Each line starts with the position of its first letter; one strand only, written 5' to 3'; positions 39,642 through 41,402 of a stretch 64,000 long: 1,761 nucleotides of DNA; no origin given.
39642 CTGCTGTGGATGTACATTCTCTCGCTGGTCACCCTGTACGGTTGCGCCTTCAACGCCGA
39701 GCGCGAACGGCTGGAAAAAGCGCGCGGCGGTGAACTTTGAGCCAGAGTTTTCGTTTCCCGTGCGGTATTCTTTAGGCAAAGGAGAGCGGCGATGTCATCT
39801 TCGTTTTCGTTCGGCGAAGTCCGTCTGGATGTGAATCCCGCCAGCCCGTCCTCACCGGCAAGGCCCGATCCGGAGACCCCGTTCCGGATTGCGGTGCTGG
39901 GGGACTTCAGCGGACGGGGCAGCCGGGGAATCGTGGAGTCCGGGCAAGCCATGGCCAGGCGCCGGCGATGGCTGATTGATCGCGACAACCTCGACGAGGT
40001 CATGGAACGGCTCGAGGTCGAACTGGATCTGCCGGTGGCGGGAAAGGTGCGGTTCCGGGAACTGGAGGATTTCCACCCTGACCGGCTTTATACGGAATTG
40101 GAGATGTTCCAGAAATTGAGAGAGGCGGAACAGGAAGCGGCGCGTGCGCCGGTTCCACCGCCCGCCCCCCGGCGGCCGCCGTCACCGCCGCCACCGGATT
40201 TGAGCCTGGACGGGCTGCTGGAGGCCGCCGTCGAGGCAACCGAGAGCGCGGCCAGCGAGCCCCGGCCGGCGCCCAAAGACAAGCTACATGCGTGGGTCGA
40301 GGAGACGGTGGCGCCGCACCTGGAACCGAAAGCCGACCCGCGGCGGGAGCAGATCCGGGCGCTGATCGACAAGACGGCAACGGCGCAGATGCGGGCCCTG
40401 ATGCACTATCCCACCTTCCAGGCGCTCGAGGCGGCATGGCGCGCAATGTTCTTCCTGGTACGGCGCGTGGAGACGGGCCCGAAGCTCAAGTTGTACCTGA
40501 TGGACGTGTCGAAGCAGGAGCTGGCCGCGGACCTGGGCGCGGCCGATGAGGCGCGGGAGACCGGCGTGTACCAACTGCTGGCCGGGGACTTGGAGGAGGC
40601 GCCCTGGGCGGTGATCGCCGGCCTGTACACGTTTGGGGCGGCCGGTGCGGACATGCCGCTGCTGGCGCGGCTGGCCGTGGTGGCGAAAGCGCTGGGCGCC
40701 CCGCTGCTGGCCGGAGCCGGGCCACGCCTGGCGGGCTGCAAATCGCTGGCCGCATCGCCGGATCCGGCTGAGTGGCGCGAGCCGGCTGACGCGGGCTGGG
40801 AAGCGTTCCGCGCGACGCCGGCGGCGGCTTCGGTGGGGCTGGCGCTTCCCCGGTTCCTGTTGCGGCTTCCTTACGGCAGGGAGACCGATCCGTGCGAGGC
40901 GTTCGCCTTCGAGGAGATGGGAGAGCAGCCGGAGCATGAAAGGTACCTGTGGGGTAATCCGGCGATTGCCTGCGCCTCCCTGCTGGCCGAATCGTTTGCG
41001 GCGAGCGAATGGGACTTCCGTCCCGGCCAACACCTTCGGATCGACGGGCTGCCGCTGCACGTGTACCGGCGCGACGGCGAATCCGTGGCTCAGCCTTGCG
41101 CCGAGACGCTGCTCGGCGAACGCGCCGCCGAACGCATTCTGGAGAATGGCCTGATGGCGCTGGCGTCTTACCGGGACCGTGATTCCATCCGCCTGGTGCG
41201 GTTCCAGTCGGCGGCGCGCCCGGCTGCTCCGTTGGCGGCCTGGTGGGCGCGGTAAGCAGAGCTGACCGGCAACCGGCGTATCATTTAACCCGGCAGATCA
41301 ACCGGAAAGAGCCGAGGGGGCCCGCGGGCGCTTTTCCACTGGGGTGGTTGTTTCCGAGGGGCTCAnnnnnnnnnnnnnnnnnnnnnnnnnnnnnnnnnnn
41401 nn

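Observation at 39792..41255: Orphan single-polypeptide TssB-TssC sheath fusion lacking the C-terminal sheath domain, with no T6SS genes nearby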

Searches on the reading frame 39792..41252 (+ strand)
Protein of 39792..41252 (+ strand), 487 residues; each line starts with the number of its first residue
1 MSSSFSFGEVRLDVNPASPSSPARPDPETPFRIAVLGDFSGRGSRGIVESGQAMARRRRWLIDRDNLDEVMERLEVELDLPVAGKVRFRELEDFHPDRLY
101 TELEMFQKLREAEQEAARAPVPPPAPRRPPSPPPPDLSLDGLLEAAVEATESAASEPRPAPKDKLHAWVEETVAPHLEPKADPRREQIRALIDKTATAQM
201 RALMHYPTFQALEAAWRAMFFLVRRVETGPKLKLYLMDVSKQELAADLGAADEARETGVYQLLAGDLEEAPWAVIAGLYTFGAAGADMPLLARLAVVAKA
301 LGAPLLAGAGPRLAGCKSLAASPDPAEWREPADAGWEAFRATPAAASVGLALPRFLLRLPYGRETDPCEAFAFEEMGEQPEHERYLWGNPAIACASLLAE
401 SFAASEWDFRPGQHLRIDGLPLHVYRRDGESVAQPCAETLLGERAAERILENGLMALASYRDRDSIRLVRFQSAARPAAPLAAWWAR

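Call 3: search_protein_families(library=pfam, proteins=[window:39792-41252:+], max_evalue=1)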
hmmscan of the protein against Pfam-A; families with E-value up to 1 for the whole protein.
window:39792-41252:+ (487 aa): 2 families
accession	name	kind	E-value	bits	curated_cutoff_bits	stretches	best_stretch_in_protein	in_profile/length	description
PF05943.17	VipB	-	7.4e-54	183.3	27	1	190-473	5-299/301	EvpB/VC_A0108, tail sheath N-terminal domain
PF05591.17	T6SS_VipA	-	3e-10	40.5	24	1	25-114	22-118/155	Type VI secretion system, VipA, VC_A0107 or Hcp2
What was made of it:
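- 39792..41255 (+): Whole ORF, called FUS here: a 487-aa single-chain TssB-TssC(deltaC) sheath paralogue, coordinates including the stop codon. Pfam VipA + VipB without VipB_2 (call 3).
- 39864..40145 (+): TssB/VipA-like core (aa 25-118): strands beta2 and beta3 of sheath domain 2 and the TssB helix of domain 3. The C-terminal part of TssB is missing. Pfam PF05591 profile 22-118/155 (call 3).
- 40359..41210 (+): TssC/VipB N-terminal-domain homologue (aa 190-473): the rest of sheath domains 2 and 3. Pfam PF05943 profile 5-299/301, E 7e-54 (call 3).
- On TssB/VipA small sheath subunit (PF05591; TIGR03358): PF05591 scores 40.5 bits against a cutoff of 24, E 3e-10 (call 3).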

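Call 4: search_protein_families(library=ncbifam, proteins=[window:39792-41252:+], max_evalue=1)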
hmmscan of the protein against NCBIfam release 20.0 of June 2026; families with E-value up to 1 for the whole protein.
window:39792-41252:+ (487 aa): 2 families
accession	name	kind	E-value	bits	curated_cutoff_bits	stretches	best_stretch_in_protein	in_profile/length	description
TIGR03355.1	VI_chp_2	equivalog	3.7e-54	184.4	271.5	1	163-478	26-355/473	type VI secretion system contractile sheath large subunit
TIGR03358.1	VI_chp_5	equivalog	1.3e-09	38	97.25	1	23-113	23-120/160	type VI secretion system contractile sheath small subunit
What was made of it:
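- On TssB/VipA small sheath subunit (PF05591; TIGR03358): TIGR03358 scores 38 bits against a cutoff of 97.25 and covers only positions 23-120 of 160 (call 4).
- On TssC/VipB large sheath subunit (PF05943 + PF18945; TIGR03355): TIGR03355 covers only positions 26-355 of 473, at 184 bits against a cutoff of 271.5 (call 4).
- Checked: NCBIfam TIGR03355 matches only positions 26-355 of 473, at 184 bits against a cutoff of 271.5 (call 4).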

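Call 7: find_homologous_proteins(query=window:39792-41252:+, max_evalue=0.00001)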
Query window:39792-41252:+ (487 aa): 3403 proteins with E <= 0.00001 among 8000 candidates; the best 120 are listed.
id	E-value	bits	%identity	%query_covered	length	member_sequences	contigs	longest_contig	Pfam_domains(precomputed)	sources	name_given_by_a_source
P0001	0.0e+0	1076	100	100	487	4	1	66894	PF05591.18,PF05943.18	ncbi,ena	-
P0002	3.8e-197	674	64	100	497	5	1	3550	PF05591.18,PF05943.18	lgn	-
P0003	7.4e-196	670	62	100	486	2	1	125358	PF05591.18,PF05943.18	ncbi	-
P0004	2.0e-182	626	58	100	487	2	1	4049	PF05591.18,PF05943.18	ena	-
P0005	3.4e-166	572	54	100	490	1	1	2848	PF05591.18,PF05943.18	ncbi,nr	ncbi:MAG: hypothetical protein GY953_54865 [bacterium]|nr:hypothetical protein [bacterium]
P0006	4.5e-160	552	55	99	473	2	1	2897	PF05591.18,PF05943.18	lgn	-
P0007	1.8e-155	537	52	100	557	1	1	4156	PF05591.18,PF05943.18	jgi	jgi:type VI secretion system protein ImpC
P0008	5.7e-149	515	50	100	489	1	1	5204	PF05591.18,PF05943.18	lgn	-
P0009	1.1e-148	514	50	100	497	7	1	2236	PF05591.18,PF05943.18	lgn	-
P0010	4.5e-148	512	57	85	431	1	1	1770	PF05943.18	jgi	jgi:type VI secretion system protein ImpC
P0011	2.0e-147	510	54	100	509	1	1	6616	PF05591.18,PF05943.18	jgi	jgi:type VI secretion system protein ImpC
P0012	2.8e-146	506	51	100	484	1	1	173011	PF05591.18,PF05943.18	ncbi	-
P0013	1.7e-145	504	50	100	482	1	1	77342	PF05591.18,PF05943.18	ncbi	-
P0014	8.0e-145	502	51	100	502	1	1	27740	PF05591.18,PF05943.18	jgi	jgi:type VI secretion system protein ImpC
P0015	2.9e-144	500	51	100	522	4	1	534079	PF05591.18,PF05943.18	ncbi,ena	-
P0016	3.9e-144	499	51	100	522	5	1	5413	PF05591.18,PF05943.18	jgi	-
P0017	1.4e-143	498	52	100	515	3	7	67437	PF05591.18,PF05943.18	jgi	-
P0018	2.0e-143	497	49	100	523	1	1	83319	PF05591.18,PF05943.18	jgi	jgi:type VI secretion system protein ImpC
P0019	2.5e-143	497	52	100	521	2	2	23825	PF05591.18,PF05943.18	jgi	jgi:type VI secretion system protein ImpC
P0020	4.6e-143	496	49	100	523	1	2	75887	PF05591.18,PF05943.18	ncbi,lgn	-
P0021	5.1e-143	496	51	99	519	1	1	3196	PF05591.18,PF05943.18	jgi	-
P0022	9.4e-143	495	52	100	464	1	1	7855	PF05591.18,PF05943.18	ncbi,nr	ncbi:MAG: type VI secretion system contractile sheath large subunit [Acidobacteriia bacterium]|nr:ty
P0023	2.0e-142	494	52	100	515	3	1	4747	PF05591.18,PF05943.18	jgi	jgi:type VI secretion system protein ImpC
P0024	4.7e-142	493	51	100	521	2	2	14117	PF05591.18,PF05943.18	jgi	jgi:type VI secretion system protein ImpC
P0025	6.1e-142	492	52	99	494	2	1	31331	PF05591.18,PF05943.18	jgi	jgi:type VI secretion system protein ImpC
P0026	1.5e-141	491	49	100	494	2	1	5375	PF05591.18,PF05943.18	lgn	-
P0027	1.8e-141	491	49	100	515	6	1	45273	PF05591.18,PF05943.18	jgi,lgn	jgi:type VI secretion system protein ImpC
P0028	2.6e-141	490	50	100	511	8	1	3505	PF05591.18,PF05943.18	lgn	-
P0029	4.6e-141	489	50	100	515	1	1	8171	PF05591.18,PF05943.18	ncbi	-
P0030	5.7e-141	489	50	100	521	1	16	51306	PF05591.18,PF05943.18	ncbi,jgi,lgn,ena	jgi:type VI secretion system protein ImpC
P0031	5.9e-141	489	51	100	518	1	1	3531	PF05591.18,PF05943.18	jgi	jgi:type VI secretion system protein ImpC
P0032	6.3e-141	489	49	100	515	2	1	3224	PF05591.18,PF05943.18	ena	-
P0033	8.0e-141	489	49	100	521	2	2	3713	PF05591.18,PF05943.18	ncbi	ncbi:MAG: type VI secretion system contractile sheath domain-containing protein [Terriglobia bacteri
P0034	2.9e-140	487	49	100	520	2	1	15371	PF05591.18,PF05943.18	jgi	jgi:type VI secretion system protein ImpC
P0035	4.1e-140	486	49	99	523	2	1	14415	PF05591.18,PF05943.18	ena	-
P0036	5.2e-140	486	51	100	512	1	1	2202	PF05591.18,PF05943.18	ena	-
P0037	5.7e-140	486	51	100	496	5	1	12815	PF05591.18,PF05943.18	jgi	-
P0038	5.8e-140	486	52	98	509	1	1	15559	PF05591.18,PF05943.18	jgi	jgi:type VI secretion system protein ImpC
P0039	1.0e-139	485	50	100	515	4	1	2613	PF05591.18,PF05943.18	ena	-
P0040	1.2e-139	485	49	100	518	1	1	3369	PF05591.18,PF05943.18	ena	-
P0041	1.8e-139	484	50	100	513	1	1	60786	PF05591.18,PF05943.18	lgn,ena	-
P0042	2.1e-139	484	50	100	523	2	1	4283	PF05591.18,PF05943.18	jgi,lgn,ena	-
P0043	2.5e-139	484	50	100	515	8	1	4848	PF05591.18,PF05943.18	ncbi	-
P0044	2.9e-139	483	50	100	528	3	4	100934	PF05591.18,PF05943.18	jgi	jgi:type VI secretion system protein ImpC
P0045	3.5e-139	483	50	100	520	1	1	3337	PF05591.18,PF05943.18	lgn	-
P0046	3.9e-139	483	50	100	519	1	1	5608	PF05591.18,PF05943.18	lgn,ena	-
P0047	4.4e-139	483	49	98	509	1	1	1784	PF05591.18,PF05943.18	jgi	jgi:type VI secretion system protein ImpC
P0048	6.3e-139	482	50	100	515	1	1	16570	PF05591.18,PF05943.18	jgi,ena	-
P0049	7.2e-139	482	50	99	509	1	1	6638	PF05591.18,PF05943.18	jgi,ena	-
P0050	7.3e-139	482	48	95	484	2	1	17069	PF05591.18,PF05943.18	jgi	jgi:type VI secretion system protein ImpC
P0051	9.0e-139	482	50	99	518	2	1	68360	PF05591.18,PF05943.18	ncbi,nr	ncbi:MAG TPA: type VI secretion system contractile sheath large subunit [Candidatus Methylomirabilis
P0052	1.1e-138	482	49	100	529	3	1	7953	PF05591.18,PF05943.18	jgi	-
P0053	1.3e-138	481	49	100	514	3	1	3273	PF05591.18,PF05943.18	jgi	jgi:type VI secretion system protein ImpC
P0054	1.5e-138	481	49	100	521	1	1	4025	PF05591.18,PF05943.18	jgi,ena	-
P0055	1.5e-138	481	50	100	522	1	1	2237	PF05591.18,PF05943.18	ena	-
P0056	1.6e-138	481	49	100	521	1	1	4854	PF05591.18,PF05943.18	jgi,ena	-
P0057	1.8e-138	481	49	100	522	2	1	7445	PF05591.18,PF05943.18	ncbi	-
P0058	1.9e-138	481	49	100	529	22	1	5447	PF05591.18,PF05943.18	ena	-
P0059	2.3e-138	480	49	100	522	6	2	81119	PF05591.18,PF05943.18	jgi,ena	-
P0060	2.5e-138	480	50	100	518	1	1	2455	PF05591.18,PF05943.18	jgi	-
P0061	2.7e-138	480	49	99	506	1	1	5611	PF05591.18,PF05943.18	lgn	-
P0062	4.0e-138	480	50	100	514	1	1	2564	PF05591.18,PF05943.18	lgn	-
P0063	4.2e-138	480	50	100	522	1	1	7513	PF05591.18,PF05943.18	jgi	jgi:type VI secretion system protein ImpC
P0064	4.3e-138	480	49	100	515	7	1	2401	PF05591.18,PF05943.18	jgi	-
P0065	5.1e-138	479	49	100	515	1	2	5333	PF05591.18,PF05943.18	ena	-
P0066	6.1e-138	479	49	100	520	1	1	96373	PF05591.18,PF05943.18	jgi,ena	-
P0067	6.2e-138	479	46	100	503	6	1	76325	PF05591.18,PF05943.18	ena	-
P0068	6.5e-138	479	46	100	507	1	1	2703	PF05591.18,PF05943.18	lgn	-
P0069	7.2e-138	479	50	100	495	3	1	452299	PF05591.18,PF05943.18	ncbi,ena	-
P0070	1.2e-137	478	51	100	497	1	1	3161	PF05591.18,PF05943.18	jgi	jgi:type VI secretion system protein ImpC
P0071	1.3e-137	478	50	100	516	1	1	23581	PF05591.18,PF05943.18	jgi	jgi:type VI secretion system protein ImpC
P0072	1.3e-137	478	49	99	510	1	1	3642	PF05591.18,PF05943.18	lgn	-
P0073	1.4e-137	478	50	100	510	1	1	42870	PF05591.18,PF05943.18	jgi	jgi:type VI secretion system protein ImpC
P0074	1.5e-137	478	48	100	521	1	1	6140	PF05591.18,PF05943.18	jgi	-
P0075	1.8e-137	477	50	100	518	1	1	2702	PF05591.18,PF05943.18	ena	-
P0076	1.9e-137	477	51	100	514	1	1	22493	PF05591.18,PF05943.18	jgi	jgi:type VI secretion system protein ImpC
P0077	2.0e-137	477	49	100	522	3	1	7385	PF05591.18,PF05943.18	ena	-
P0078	2.2e-137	477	46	100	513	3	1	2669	PF05591.18,PF05943.18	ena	-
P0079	2.3e-137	477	49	100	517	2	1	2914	PF05591.18,PF05943.18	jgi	-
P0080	2.9e-137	477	49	100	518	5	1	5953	PF05591.18,PF05943.18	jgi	-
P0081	3.1e-137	477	49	100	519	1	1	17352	PF05591.18,PF05943.18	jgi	jgi:type VI secretion system protein ImpC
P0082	4.5e-137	476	50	100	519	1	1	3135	PF05591.18,PF05943.18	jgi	jgi:type VI secretion system protein ImpC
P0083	6.4e-137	476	49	100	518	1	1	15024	PF05591.18,PF05943.18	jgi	jgi:type VI secretion system protein ImpC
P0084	8.0e-137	475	50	100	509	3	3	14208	PF05591.18,PF05943.18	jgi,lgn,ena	jgi:type VI secretion system protein ImpC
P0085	8.7e-137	475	52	100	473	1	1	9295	PF05591.18,PF05943.18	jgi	jgi:type VI secretion system protein ImpC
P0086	1.0e-136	475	50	100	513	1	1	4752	PF05591.18,PF05943.18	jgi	jgi:type VI secretion system protein ImpC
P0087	1.0e-136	475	49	100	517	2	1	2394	PF05591.18,PF05943.18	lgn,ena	-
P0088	1.2e-136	475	48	99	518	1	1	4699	PF05591.18,PF05943.18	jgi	jgi:type VI secretion system protein ImpC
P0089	1.4e-136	475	47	100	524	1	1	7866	PF05591.18,PF05943.18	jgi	jgi:type VI secretion system protein ImpC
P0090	1.5e-136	474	48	100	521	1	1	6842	PF05591.18,PF05943.18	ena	-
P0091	1.5e-136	474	48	100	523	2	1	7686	PF05591.18,PF05943.18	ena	-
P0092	1.6e-136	474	49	100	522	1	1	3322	PF05591.18,PF05943.18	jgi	jgi:type VI secretion system protein ImpC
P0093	2.3e-136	474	49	100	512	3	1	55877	PF05591.18,PF05943.18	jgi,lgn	-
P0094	2.4e-136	474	50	100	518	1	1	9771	PF05591.18,PF05943.18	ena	-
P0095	2.6e-136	474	50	100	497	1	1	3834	PF05591.18,PF05943.18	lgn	-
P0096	2.8e-136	474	50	100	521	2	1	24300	PF05591.18,PF05943.18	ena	-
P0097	3.0e-136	473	49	100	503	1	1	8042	PF05591.18,PF05943.18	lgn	-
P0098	3.8e-136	473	50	100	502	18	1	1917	PF05591.18,PF05943.18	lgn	-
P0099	4.7e-136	473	48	100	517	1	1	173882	PF05591.18,PF05943.18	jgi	jgi:type VI secretion system protein ImpC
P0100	5.6e-136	473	50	99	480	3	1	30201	PF05591.18,PF05943.18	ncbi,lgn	-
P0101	9.0e-136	472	48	100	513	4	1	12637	PF05591.18,PF05943.18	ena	-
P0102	9.9e-136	472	47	100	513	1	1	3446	PF05591.18,PF05943.18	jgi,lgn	jgi:type VI secretion system protein ImpC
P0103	1.1e-135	472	48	100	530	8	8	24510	PF05591.18,PF05943.18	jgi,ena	jgi:type VI secretion system protein ImpC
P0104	1.1e-135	472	46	99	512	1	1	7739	PF05591.18,PF05943.18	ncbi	-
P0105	1.2e-135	471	50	100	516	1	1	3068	PF05591.18,PF05943.18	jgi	jgi:type VI secretion system protein ImpC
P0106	1.2e-135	471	47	100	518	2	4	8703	PF05591.18,PF05943.18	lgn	-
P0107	1.3e-135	471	48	100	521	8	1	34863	PF05591.18,PF05943.18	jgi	jgi:type VI secretion system protein ImpC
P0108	1.5e-135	471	48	100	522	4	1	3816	PF05591.18,PF05943.18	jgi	jgi:type VI secretion system protein ImpC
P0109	1.5e-135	471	50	100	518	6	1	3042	PF05591.18,PF05943.18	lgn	-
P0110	1.6e-135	471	47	97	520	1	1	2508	PF05591.18,PF05943.18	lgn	-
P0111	1.6e-135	471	50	100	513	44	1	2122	PF05591.18,PF05943.18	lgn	-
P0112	1.9e-135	471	48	100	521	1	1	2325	PF05591.18,PF05943.18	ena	-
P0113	2.0e-135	471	49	100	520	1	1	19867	PF05591.18,PF05943.18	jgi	jgi:type VI secretion system protein ImpC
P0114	2.2e-135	471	48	100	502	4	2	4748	PF05591.18,PF05943.18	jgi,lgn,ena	jgi:type VI secretion system protein ImpC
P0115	2.8e-135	470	48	98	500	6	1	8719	PF05591.18,PF05943.18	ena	-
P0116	3.2e-135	470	50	100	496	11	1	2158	PF05591.18,PF05943.18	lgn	-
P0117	3.2e-135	470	48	100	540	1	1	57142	PF05591.18,PF05943.18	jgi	jgi:type VI secretion system protein ImpC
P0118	3.9e-135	470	48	100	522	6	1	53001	PF05591.18,PF05943.18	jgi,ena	-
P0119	4.0e-135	470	44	100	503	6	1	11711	PF05591.18,PF05943.18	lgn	-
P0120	4.2e-135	470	50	100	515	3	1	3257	PF05591.18,PF05943.18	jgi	-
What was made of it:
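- The top 120 are all PF05591+PF05943 fusions of 431-557 aa (only one, a 431-aa hit with 85% query coverage, lacks the PF05591 assignment) (call 7).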

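Call 9: find_encoding_contigs(protein=P0003, flank=10000, max_places=2)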
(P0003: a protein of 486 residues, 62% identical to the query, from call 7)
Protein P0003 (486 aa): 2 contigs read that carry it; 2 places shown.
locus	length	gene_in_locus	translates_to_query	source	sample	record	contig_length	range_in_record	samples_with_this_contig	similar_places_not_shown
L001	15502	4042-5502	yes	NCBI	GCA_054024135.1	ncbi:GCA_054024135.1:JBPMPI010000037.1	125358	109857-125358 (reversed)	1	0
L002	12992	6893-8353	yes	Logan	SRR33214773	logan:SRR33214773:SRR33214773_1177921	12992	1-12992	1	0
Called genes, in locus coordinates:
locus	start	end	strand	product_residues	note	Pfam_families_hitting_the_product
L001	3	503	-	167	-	?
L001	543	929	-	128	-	PF02410:RsfS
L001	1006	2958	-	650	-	-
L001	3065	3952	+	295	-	PF03631:Virul_fac_BrkB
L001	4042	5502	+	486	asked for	PF05591:T6SS_VipA, PF05943:VipB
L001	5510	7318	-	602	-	PF01541:GIY-YIG (weak), PF27096:UvrC_M, PF02151:UVR (weak), PF22920:UvrC_RNaseH, PF08459:UvrC_RNaseH_dom, PF14520:HHH_5 (weak), PF12826:HHH_2 (weak)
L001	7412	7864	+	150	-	PF13414:TPR_11 (weak)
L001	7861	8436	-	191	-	PF01582:TIR (weak), PF13676:TIR_2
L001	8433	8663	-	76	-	PF00216:Bac_DNA_binding (weak), PF18175:HU-CCDC81_bac_2 (weak)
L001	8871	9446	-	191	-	PF07638:Sigma70_ECF, PF08281:Sigma70_r4_2, PF04545:Sigma70_r4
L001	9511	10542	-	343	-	PF13519:VWA_2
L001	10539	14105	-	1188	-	-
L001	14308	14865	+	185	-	PF08207:EFP_N, PF01132:EFP, PF09285:Elong-fact-P_C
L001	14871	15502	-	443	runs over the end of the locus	PF12390:Se-cys_synth_N (weak), PF03841:SelA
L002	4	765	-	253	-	PF02535:Zip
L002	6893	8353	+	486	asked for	PF05591:T6SS_VipA, PF05943:VipB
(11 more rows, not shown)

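Call 10: find_encoding_contigs(protein=P0012, flank=10000, max_places=2)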
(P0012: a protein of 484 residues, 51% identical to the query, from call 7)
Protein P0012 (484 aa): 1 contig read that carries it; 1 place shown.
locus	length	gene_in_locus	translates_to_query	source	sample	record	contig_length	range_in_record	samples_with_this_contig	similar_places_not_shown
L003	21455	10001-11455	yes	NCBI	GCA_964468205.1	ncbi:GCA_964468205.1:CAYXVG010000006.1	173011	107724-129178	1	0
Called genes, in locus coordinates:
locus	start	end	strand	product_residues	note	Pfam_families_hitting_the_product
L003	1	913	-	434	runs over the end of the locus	PF05891:Methyltransf_PK (weak), PF13489:Methyltransf_23, PF01209:Ubie_methyltran (weak), PF02353:CMAS (weak), PF08241:Methyltransf_11, PF08242:Methyltransf_12, PF13649:Methyltransf_25, PF13847:Methyltransf_31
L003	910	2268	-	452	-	PF13229:Beta_helix (faint)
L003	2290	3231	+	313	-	PF14524:Wzt_C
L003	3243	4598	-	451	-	-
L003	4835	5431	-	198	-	PF06271:RDD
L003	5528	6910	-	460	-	PF01551:Peptidase_M23, PF00801:PKD (faint), PF18911:PKD_4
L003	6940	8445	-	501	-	PF16655:PhoD_N, PF09423:PhoD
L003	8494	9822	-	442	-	PF05936:T6SS_VasE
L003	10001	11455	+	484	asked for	PF05591:T6SS_VipA, PF05943:VipB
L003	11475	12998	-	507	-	PF23186:DUF7059 (weak), PF05175:MTS, PF06325:PrmA (weak), PF13649:Methyltransf_25 (weak), PF13847:Methyltransf_31 (weak), PF25004:DUF7782 (weak)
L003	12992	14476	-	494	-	PF23186:DUF7059 (weak), PF05175:MTS, PF13649:Methyltransf_25 (faint), PF13847:Methyltransf_31 (weak)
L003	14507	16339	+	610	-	PF00069:Pkinase, PF01636:APH (faint), PF07714:PK_Tyr_Ser-Thr, PF03109:ABC1 (weak), PF08308:PEGA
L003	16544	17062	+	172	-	PF05591:T6SS_VipA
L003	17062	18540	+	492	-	PF05943:VipB, PF18945:VipB_2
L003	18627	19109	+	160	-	PF05638:T6SS_HCP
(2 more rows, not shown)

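Call 11: find_encoding_contigs(protein=P0051, flank=10000, max_places=2)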
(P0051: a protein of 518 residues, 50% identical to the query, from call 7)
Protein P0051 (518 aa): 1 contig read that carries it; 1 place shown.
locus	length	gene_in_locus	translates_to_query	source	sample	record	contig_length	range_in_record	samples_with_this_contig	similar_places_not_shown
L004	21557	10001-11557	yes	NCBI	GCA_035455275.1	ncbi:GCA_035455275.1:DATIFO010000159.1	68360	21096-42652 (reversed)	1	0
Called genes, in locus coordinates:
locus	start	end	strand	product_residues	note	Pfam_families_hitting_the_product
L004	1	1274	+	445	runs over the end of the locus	PF06812:ImpA_N, PF16989:T6SS_VasJ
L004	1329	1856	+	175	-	PF05591:T6SS_VipA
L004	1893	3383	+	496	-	PF05943:VipB, PF18945:VipB_2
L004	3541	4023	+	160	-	PF05638:T6SS_HCP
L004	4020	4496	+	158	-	PF04965:GPW_gp25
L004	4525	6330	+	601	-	PF05947:T6SS_TssF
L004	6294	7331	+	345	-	PF06996:T6SS_TssG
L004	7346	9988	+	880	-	PF02861:Clp_N, PF12775:AAA_7 (faint), PF00004:AAA, PF17871:AAA_lid_9, PF00004:AAA (weak), PF07724:AAA_2, PF07728:AAA_5, PF10431:ClpB_D2-small, +3 more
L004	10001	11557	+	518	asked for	PF05591:T6SS_VipA, PF05943:VipB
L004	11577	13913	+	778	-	PF05954:Phage_GPD, PF04717:Phage_base_V, PF22178:Gp5_trimer_C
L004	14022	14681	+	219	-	-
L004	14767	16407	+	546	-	-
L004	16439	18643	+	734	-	-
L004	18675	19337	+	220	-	PF01471:PG_binding_1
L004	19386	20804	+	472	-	PF00691:OmpA (weak)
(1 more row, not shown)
